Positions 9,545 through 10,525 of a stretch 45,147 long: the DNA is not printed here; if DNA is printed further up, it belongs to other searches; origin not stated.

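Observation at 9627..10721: Plasmid-type partition cassette (small ParA + ribbon-helix-helix partner) fronted by a phased ACATGT-core repeat array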

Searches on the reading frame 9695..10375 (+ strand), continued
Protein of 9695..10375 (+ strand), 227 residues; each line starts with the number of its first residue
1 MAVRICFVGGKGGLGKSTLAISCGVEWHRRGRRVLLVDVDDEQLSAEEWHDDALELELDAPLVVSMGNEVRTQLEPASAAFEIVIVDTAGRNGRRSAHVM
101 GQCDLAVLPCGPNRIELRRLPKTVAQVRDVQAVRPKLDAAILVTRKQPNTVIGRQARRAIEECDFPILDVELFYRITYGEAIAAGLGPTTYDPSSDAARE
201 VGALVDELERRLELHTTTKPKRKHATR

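Call 100: search_dna_similar(query=window:9695-10375:+, collection=phages, mode=protein, max_rows=15)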
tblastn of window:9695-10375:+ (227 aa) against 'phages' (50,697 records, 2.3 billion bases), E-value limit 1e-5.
No match.

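Call 103: search_dna_similar(query=window:9695-10375:+, collection=plasmids, mode=protein, max_rows=12)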
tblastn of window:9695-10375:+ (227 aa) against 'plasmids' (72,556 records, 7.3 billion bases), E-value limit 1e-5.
Records with a match: 325; places in all: 368; records where one place covers at least 80% of the query: 182.
Best place of each record, by identity: <60% 325.
By first word of the organism name: Serratia 62; Pseudomonas 27; Citrobacter 23; Klebsiella 21; Enterobacter 21; Campylobacter 13; Aeromonas 12; Salmonella 11; Arsenophonus 9; Helicobacter 9; and 62 more.
By predicted mobility (MOB-suite, as given by PLSDB): conjugative 177; non-mobilizable 101; mobilizable 47.
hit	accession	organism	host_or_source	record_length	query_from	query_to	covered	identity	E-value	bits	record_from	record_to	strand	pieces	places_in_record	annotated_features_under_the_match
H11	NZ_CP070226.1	Sandaracinus amylolyticus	soil sample,soil sample collection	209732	1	215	95%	38.9%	1e-26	114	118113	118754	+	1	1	parA: ParA family partition ATPase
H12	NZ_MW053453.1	Sandaracinus sp.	-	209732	1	215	95%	38.9%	1e-26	114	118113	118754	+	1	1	parA: ParA family partition ATPase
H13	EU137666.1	Myxococcus fulvus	-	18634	5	221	96%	32.9%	1e-20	97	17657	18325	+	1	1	putative cobyrinic acid A,C-diamide synthase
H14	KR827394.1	uncultured bacterium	-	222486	2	210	92%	33.3%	1e-13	77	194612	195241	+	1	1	Chromosome (plasmid) partitioning protein ParA | hypothetical protein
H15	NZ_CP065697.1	Delftia acidovorans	-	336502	5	226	98%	30.9%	1e-14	80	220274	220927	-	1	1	parA: ParA family partition ATPase | hypothetical protein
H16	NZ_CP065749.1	Delftia lacustris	-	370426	5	226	98%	30.9%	1e-14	80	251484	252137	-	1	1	parA: ParA family partition ATPase | hypothetical protein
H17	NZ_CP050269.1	Salinivibrio costicola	single cell,Fermented shrimp paste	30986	4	225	98%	30.6%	6e-7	57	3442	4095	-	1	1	AAA family ATPase | hypothetical protein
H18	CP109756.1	Pseudomonas aeruginosa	Homo sapiens,whole organism,swab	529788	2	210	92%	32.4%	4e-14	78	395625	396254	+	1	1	AAA family ATPase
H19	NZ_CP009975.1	Pseudomonas putida S12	soil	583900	2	210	92%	32.4%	2e-13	76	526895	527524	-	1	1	parA: ParA family partition ATPase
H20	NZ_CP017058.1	Citrobacter freundii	Homo sapiens,Human urine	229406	2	210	92%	31.9%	1e-13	77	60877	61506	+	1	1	parA: ParA family partition ATPase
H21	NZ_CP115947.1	Ralstonia solanacearum MolK2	Musa sp.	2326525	2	210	92%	31.9%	2e-13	76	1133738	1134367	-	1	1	record has no annotation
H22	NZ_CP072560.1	Pseudomonas sp. BYT-1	activated sludge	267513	2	210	92%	31.9%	4e-13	75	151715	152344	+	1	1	parA: ParA family partition ATPase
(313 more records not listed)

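Call 105: get_annotated_region(hit=H11, flank=2500)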
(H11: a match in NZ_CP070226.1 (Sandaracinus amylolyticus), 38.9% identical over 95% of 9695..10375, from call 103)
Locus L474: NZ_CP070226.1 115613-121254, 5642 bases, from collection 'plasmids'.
description: Sandaracinus amylolyticus strain MSr10575 plasmid pSa001, complete sequence
organism: Sandaracinus amylolyticus (NCBI taxid 927083)
taxonomy: Bacteria; Myxococcota; ; Polyangiales; Sandaracinaceae; Sandaracinus; Sandaracinus amylolyticus
host: -; source: soil sample,soil sample collection; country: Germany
typing (MOB-suite, as given by PLSDB): non-mobilizable
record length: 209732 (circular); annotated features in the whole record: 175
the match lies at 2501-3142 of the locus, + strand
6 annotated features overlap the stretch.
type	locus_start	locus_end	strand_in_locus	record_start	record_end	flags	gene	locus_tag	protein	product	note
CDS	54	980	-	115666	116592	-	-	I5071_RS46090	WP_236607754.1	hypothetical protein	-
CDS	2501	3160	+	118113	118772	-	parA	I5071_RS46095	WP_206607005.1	ParA family partition ATPase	-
CDS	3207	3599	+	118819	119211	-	-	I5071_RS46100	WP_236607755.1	hypothetical protein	-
CDS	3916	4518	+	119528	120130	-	-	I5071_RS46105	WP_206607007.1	hypothetical protein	-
CDS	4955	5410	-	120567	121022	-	-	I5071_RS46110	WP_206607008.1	hypothetical protein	-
CDS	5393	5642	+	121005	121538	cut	-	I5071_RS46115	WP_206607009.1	hypothetical protein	-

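Call 106: get_annotated_region(hit=H13, flank=1500)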
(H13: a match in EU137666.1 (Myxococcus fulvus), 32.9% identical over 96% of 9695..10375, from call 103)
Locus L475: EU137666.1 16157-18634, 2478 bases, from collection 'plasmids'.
description: Myxococcus fulvus strain 124B02 plasmid pMF1, complete sequence
organism: Myxococcus fulvus (NCBI taxid 33)
taxonomy: Bacteria; Myxococcota; Myxococcia; Myxococcales; Myxococcaceae; Myxococcus; Myxococcus fulvus
host: -; source: -; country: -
typing (MOB-suite, as given by PLSDB): non-mobilizable
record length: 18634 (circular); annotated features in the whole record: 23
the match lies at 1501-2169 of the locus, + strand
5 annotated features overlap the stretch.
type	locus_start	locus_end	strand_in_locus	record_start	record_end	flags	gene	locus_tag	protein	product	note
CDS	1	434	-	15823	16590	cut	-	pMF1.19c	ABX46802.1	hypothetical protein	-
CDS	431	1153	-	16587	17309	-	-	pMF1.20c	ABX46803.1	hypothetical protein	-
CDS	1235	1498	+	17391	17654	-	-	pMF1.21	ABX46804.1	hypothetical protein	-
CDS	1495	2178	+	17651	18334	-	-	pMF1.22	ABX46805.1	putative cobyrinic acid A,C-diamide synthase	-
CDS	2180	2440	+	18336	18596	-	-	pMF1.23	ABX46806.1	hypothetical protein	-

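Call 130: find_encoding_contigs(protein=P0014, flank=7000, max_places=2)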
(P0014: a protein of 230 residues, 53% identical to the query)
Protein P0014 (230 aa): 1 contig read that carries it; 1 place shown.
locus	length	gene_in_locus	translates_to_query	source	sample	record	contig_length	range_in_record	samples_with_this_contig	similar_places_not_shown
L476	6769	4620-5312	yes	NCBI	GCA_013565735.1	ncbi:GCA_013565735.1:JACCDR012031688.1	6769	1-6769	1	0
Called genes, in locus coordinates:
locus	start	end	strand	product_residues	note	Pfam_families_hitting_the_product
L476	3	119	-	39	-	?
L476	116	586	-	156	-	-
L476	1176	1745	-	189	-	-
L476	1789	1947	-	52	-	-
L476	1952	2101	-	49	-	-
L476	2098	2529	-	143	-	-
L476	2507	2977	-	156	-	-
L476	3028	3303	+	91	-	PF13560:HTH_31, PF01381:HTH_3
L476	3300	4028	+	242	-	-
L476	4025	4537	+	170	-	PF13560:HTH_31, PF01381:HTH_3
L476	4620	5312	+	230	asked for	PF01656:CbiA, PF02374:ArsA_ATPase (weak), PF06564:CBP_BcsQ (weak), PF07015:VirC1 (weak), PF09140:MipZ, PF10609:ParA, PF13614:AAA_31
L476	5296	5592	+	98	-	-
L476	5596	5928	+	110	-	-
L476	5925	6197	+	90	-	-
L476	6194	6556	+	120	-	-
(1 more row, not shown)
